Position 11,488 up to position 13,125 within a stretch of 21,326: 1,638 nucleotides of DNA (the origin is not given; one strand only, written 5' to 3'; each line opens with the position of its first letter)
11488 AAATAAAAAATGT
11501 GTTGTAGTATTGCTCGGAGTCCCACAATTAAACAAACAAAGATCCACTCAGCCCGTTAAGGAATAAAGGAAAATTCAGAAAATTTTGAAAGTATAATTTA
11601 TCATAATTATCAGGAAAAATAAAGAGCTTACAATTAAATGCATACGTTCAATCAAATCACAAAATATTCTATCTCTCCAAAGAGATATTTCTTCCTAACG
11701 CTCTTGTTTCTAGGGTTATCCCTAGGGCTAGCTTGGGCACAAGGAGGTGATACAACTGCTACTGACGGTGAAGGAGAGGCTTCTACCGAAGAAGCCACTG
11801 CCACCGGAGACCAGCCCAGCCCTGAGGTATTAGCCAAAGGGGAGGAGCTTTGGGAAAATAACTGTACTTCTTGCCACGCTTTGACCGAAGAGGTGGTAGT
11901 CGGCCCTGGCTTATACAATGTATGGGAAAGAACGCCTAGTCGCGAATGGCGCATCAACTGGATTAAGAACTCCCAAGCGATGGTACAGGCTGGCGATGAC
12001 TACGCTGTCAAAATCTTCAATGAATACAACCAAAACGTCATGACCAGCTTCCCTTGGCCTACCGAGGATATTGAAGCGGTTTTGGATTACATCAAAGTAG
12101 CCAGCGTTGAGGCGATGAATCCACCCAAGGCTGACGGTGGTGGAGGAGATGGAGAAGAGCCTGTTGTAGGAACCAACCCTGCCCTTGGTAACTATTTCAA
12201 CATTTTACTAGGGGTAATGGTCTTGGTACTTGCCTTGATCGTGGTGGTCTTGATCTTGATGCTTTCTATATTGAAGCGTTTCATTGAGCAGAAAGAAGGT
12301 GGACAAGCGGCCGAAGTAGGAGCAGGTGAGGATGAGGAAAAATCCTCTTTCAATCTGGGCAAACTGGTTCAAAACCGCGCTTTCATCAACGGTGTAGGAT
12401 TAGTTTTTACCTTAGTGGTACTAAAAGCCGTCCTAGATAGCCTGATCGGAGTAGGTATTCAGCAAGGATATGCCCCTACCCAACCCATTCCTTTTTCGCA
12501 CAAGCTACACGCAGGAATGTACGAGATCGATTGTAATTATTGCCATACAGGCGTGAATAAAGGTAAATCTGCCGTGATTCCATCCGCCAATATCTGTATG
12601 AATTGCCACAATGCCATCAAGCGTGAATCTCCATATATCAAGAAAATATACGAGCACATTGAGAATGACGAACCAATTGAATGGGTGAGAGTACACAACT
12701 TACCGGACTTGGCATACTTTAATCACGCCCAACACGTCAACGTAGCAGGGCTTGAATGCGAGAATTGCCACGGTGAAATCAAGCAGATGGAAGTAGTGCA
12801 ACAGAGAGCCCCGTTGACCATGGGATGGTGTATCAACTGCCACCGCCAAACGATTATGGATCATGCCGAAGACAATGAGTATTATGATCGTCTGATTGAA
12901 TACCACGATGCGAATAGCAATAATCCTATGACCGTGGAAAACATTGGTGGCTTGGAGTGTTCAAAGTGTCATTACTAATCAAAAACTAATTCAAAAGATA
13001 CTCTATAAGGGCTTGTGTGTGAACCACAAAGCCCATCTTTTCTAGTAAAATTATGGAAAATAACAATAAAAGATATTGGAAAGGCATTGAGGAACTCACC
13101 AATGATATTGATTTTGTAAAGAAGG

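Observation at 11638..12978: ActA carries six CXXCH motifs: an extra class-I cytochrome c module and two internal TM helices fused ahead of the pentahaem domain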

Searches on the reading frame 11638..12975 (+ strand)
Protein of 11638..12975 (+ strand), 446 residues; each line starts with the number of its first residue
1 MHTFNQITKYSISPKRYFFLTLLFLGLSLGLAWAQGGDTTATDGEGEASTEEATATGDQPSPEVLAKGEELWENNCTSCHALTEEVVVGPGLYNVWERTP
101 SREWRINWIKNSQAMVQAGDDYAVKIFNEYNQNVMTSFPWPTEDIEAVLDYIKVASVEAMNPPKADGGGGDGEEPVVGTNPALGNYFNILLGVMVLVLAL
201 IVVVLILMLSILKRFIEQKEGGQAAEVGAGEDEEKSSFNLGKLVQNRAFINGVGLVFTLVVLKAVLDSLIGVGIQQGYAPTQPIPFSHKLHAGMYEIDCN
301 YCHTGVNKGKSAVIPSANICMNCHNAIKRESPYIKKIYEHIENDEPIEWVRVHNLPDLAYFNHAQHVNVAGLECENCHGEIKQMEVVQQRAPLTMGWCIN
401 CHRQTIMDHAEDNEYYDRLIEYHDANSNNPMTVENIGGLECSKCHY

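Call 3: search_protein_families(library=pfam, proteins=[window:11638-12975:+], max_evalue=1)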
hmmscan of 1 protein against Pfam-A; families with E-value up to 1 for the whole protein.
window:11638-12975:+ (446 aa): 10 families
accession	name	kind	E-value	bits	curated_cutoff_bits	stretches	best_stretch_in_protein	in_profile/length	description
PF14522.11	Cytochrome_C7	-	6.5e-13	48.7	24.8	2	286-328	3-52/67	Cytochrome c7 and related cytochrome c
PF14537.11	Cytochrom_c3_2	-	2.3e-09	38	25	2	370-445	5-64/79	Cytochrome c3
PF02085.21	Cytochrom_CIII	-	2.8e-09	37.6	22.9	2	280-338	17-66/101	Class III cytochrome C family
PF00034.26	Cytochrom_C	-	5.7e-07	31.2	21.3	1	66-153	2-87/90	Cytochrome c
PF13442.11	Cytochrome_CBB3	-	4.1e-05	24.3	27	1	65-152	3-68/68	Cytochrome C oxidase, cbb3-type, subunit III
PF09699.15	Paired_CXXCH_1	-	0.0002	21.4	20.6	1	291-327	1-39/41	Doubled CXXCH motif (Paired_CXXCH_1)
PF25454.1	zf-C3HC4_IRF-2BP1_2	-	0.043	14.5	26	1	373-416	2-45/72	IRF-2BP1/2 C3HC4 zinc finger domain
PF01258.23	zf-dskA_traR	-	0.44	11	24.9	1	293-326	1-33/36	Prokaryotic dksA/traR C4-type zinc finger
PF07271.16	Cytadhesin_P30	-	0.63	10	40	1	190-274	11-91/275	Cytadhesin P30/P32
PF15446.12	zf-PHD-like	-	0.66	10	27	1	289-343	42-95/170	PHD/FYVE-zinc-finger like domain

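Call 4: search_solved_structures(query=window:11638-12975:+, max_evalue=1, show_alignments=3)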
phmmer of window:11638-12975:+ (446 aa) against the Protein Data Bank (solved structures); distinct sequences matched with E-value up to 1: 32.
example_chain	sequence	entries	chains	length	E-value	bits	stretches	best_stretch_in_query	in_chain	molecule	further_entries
6btm_A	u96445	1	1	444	1.1e-81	278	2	24-329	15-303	Alternative Complex III subunit A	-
8k9e_A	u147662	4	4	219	1e-41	146.2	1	275-407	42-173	Cytochrome c7-like domain-containing protein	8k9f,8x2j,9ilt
6f0k_A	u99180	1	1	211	1.7e-39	138.9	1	276-446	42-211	Cytochrome c family protein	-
6lod_A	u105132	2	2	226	7.5e-30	107.1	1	284-404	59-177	MULTIHEME_CYTC domain-containing protein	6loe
2l4d_A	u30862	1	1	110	8.3e-08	34.5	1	66-162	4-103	SCO1/SenC family protein/cytochrome c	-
3cp5_A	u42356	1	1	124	7.9e-07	31.2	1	50-154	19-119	Cytochrome c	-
6cuk_A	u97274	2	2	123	2.3e-05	26.4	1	53-154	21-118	Cytochrome c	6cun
2gc4_D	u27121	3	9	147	0.00081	21.3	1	59-106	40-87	Cytochrome c-L | CYTOCHROME C551I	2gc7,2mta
1mg2_D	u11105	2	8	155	0.00092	21.1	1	59-106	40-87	CYTOCHROME C-L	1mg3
8ovc_O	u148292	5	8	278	0.003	19.4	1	30-87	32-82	Cytochrome bc1 complex cytochrome c subunit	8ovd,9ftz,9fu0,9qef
6hwh_M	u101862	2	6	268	0.0032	19.3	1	49-87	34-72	Cytochrome bc1 complex cytochrome c subunit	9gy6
6adq_C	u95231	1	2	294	0.0038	19.1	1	39-87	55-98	Cytochrome bc1 complex cytochrome c subunit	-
6r60_A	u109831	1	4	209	0.0039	19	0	101-136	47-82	WD-40 repeat protein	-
2d0w_A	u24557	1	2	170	0.0091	17.8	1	43-97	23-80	cytochrome cL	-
6r5y_A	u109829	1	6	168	0.01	17.7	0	101-136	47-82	WD-40 repeat protein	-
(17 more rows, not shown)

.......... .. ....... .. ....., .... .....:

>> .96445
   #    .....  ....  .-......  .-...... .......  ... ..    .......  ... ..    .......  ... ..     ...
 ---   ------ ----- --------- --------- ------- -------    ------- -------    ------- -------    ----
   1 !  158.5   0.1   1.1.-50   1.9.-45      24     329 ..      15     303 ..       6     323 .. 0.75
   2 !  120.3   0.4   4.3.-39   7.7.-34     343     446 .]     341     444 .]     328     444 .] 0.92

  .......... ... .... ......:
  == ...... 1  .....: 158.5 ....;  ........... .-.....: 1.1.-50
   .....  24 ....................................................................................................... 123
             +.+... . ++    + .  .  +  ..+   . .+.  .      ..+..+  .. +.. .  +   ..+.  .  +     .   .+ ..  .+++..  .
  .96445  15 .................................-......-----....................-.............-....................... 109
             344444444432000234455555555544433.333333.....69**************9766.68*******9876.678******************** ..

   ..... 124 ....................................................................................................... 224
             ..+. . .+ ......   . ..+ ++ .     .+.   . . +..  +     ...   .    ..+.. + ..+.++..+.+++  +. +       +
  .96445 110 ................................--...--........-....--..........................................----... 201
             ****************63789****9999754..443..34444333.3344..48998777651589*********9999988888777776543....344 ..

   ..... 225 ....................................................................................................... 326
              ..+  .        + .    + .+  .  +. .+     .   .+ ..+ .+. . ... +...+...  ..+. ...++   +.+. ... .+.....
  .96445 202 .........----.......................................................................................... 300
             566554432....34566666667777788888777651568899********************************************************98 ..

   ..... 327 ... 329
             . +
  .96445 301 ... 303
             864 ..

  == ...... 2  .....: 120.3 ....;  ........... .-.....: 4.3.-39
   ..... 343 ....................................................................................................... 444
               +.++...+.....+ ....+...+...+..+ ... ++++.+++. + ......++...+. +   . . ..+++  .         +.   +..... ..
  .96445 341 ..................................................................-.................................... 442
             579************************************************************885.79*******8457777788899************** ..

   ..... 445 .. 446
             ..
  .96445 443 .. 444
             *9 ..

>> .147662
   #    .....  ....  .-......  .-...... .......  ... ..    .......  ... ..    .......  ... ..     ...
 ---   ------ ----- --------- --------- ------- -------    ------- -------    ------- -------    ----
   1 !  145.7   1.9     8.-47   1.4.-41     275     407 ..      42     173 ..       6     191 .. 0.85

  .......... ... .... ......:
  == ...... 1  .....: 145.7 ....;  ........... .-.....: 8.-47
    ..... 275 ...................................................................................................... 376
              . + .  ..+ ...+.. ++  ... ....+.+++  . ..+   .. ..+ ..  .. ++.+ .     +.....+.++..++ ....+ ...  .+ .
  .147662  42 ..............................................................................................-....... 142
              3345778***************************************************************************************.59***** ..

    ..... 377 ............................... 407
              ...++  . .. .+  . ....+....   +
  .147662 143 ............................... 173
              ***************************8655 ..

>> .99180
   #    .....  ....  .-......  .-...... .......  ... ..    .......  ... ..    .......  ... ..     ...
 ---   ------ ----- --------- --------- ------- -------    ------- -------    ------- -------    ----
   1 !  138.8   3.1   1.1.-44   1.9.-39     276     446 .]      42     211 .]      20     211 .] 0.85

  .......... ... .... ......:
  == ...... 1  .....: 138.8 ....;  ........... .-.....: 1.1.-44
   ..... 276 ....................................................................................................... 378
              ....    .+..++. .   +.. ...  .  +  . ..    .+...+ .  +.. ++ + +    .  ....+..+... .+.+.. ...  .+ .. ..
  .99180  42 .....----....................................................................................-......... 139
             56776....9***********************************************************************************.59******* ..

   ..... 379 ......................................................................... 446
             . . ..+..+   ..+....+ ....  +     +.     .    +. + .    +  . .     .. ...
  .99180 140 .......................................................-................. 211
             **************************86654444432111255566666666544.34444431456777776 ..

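Call 5: search_protein_families(library=ncbifam, proteins=[window:11638-12975:+], max_evalue=1)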
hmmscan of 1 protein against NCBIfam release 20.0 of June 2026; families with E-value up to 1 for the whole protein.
window:11638-12975:+ (446 aa): 22 families
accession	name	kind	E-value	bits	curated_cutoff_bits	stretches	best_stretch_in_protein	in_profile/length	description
NF041781.1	mnquin_red_QrcA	equivalog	4.3e-22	78.6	180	1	280-388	27-134/174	menaquinone reductase multiheme cytochrome c subunit QrcA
NF045722.1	c3_cytochr_TmcA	equivalog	6.9e-11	42.1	114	2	359-445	44-124/125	acidic tetraheme cytochrome c3 TmcA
TIGR04257.1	nanowire_3heme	domain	2.3e-05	24.5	40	2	279-326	8-60/75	c(7)-type cytochrome triheme domain-containing protein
NF045774.1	cytochro_C551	exception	9.8e-05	22.3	118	1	21-100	6-74/110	cytochrome c551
TIGR03872.1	cytochrome_MoxG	equivalog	0.00051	20.2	147.8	1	54-94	30-73/133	cytochrome c(L), periplasmic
NF045773.1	cytochro_C550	exception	0.00082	19.3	125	1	53-118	37-101/118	cytochrome c550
TIGR03508.1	decahem_SO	subfamily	0.0021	17.6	192.2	1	294-404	92-198/258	DmsE family decaheme c-type cytochrome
TIGR04485.1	thiosulf_SoxX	equivalog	0.0033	18.1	61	1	75-152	4-75/78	sulfur oxidation c-type cytochrome SoxX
NF050122.1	bc1_QcrC_actin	exception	0.0048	16.2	200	1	52-92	29-69/253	cytochrome bc1 complex diheme cytochrome c subunit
NF008243.0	PRK11019.1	equivalog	0.0081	16.6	96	1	289-332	29-72/88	DksA/TraR family C4-type zinc finger protein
TIGR03153.1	cytochr_NrfH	equivalog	0.011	15.8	134.2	0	65-86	94-115/138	cytochrome c nitrite reductase small subunit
TIGR03507.1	decahem_SO1788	subfamily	0.013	14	209.3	1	298-445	491-624/672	OmcA/MtrC family decaheme c-type cytochrome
TIGR02603.1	CxxCH_TIGR02603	domain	0.017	15.1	68.15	1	66-116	4-54/134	putative heme-binding domain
NF045713.1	CxxCH_16_HmcA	equivalog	0.02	13.5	400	1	293-445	108-252/541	sulfate respiration complex hexadecaheme cytochrome HmcA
NF041762.1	diheme_GEGP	equivalog_domain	0.037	13.2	300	1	298-331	28-62/359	GEGP motif-containing diheme protein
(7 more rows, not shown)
